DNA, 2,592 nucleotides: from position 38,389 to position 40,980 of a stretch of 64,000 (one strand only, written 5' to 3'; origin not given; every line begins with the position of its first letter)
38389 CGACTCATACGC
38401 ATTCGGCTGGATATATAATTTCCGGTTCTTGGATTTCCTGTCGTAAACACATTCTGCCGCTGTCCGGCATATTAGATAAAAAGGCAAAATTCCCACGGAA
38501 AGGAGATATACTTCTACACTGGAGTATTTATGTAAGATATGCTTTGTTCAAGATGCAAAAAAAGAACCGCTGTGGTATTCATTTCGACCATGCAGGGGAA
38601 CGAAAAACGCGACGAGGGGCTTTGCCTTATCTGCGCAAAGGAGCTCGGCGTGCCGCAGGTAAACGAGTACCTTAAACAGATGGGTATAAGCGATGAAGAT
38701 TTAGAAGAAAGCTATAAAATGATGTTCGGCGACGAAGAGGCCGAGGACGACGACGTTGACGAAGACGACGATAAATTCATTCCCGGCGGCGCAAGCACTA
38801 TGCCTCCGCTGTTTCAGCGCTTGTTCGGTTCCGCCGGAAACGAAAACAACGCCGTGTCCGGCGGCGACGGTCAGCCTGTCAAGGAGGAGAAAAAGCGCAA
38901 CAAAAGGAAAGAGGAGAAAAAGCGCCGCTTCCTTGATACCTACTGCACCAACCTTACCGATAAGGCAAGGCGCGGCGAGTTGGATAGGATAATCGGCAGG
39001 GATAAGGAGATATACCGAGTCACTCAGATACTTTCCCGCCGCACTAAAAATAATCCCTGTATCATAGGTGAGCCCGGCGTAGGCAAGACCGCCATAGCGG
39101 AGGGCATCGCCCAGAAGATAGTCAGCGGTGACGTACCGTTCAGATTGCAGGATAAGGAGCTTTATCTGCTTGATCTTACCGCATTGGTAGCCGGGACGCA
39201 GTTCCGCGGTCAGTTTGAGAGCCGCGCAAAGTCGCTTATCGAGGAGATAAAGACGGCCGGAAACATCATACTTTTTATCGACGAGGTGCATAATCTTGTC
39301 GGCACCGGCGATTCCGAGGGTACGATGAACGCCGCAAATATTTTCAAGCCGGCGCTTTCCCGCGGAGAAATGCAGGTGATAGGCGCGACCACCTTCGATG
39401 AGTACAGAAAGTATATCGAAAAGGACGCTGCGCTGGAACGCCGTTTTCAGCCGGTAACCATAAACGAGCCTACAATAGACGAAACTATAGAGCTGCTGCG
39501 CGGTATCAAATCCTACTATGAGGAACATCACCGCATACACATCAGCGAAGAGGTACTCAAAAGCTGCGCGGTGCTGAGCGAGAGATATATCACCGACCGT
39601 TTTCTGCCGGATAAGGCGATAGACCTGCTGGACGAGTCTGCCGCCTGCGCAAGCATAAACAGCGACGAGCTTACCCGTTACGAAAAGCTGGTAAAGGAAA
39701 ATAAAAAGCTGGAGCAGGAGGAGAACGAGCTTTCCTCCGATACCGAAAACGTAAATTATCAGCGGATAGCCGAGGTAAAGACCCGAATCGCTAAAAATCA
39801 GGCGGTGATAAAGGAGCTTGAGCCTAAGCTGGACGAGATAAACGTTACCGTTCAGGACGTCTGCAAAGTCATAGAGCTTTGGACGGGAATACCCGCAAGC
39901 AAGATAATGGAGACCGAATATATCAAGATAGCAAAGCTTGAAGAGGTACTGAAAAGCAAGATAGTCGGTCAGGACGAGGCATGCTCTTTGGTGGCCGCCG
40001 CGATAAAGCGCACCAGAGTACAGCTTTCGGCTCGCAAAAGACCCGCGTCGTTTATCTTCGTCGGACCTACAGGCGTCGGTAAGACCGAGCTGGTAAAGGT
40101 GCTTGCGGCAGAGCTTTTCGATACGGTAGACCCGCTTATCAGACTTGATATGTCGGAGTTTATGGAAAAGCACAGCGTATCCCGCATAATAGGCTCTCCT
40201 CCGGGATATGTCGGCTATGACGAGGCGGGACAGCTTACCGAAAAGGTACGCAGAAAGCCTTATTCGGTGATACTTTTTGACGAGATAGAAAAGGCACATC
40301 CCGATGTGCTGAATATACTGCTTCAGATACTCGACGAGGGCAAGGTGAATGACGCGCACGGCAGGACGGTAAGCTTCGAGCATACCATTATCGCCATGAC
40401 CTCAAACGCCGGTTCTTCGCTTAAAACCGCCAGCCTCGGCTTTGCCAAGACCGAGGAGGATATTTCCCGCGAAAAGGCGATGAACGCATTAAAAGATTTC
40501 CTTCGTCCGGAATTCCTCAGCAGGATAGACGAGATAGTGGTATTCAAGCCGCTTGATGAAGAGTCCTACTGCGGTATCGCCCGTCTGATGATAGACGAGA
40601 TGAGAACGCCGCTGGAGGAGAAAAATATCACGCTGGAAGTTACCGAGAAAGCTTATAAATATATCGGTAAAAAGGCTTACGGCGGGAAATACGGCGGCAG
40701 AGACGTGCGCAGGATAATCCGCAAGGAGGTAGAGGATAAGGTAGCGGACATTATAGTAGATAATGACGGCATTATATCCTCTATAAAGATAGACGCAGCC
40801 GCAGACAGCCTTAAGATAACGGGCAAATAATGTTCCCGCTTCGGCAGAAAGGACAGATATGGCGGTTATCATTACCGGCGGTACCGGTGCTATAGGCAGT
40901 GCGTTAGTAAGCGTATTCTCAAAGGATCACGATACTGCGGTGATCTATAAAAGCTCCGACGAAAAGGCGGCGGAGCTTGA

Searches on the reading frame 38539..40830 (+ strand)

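Call 33: search_protein_families(library=pfam, proteins=[window:38539-40830:+], max_evalue=0.001)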
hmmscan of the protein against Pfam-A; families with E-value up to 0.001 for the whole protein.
window:38539-40830:+ (763 aa): 23 families
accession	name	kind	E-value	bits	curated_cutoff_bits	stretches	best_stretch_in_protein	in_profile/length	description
PF07724.20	AAA_2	-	2.9e-66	223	27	1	503-666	4-166/166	AAA domain (Cdc48 subfamily)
PF17871.7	AAA_lid_9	-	1.2e-28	99.5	22.8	1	313-412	2-102/104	AAA lid domain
PF00004.35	AAA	-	1.3e-25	90.8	21.2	2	174-286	2-110/131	ATPase family associated with various cellular activities (AAA)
PF07728.20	AAA_5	-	1.1e-16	61.6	22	1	505-615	2-108/139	AAA domain (dynein-related subfamily)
PF10431.15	ClpB_D2-small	-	2.7e-16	59.8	21.9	1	672-742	1-71/81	C-terminal, D2-small domain, of ClpB protein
PF13401.12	AAA_22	-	2.9e-11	44.2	27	2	502-599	5-109/130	AAA domain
PF00158.32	Sigma54_activat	-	5.6e-11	42.8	20.2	1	498-622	18-142/168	Sigma-54 interaction domain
PF13191.12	AAA_16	-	2e-10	41.9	32.6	1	151-204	2-57/167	AAA ATPase domain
PF05621.17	TniB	-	3.3e-09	36.9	22.4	1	192-309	70-185/189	Bacterial TniB protein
PF13173.12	AAA_14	-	4.2e-07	30.5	27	0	175-254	7-75/129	AAA domain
PF01637.24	ATPase_2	-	1e-06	29.2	33.2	0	154-193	4-43/225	ATPase domain predominantly from Archaea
PF20720.3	nSTAND3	-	1.2e-06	28.7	27.2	0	171-196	18-43/155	Novel STAND NTPase 3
PF05496.18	RuvB_N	-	4.1e-06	27.1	27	0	475-527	9-58/159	Holliday junction DNA helicase RuvB P-loop domain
PF01078.27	Mg_chelatase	-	5e-06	26.5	20.3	0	504-548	24-64/207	Magnesium chelatase, subunit ChlI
PF06414.18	Zeta_toxin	-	6.4e-06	26.2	22.3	0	496-545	10-58/199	Zeta toxin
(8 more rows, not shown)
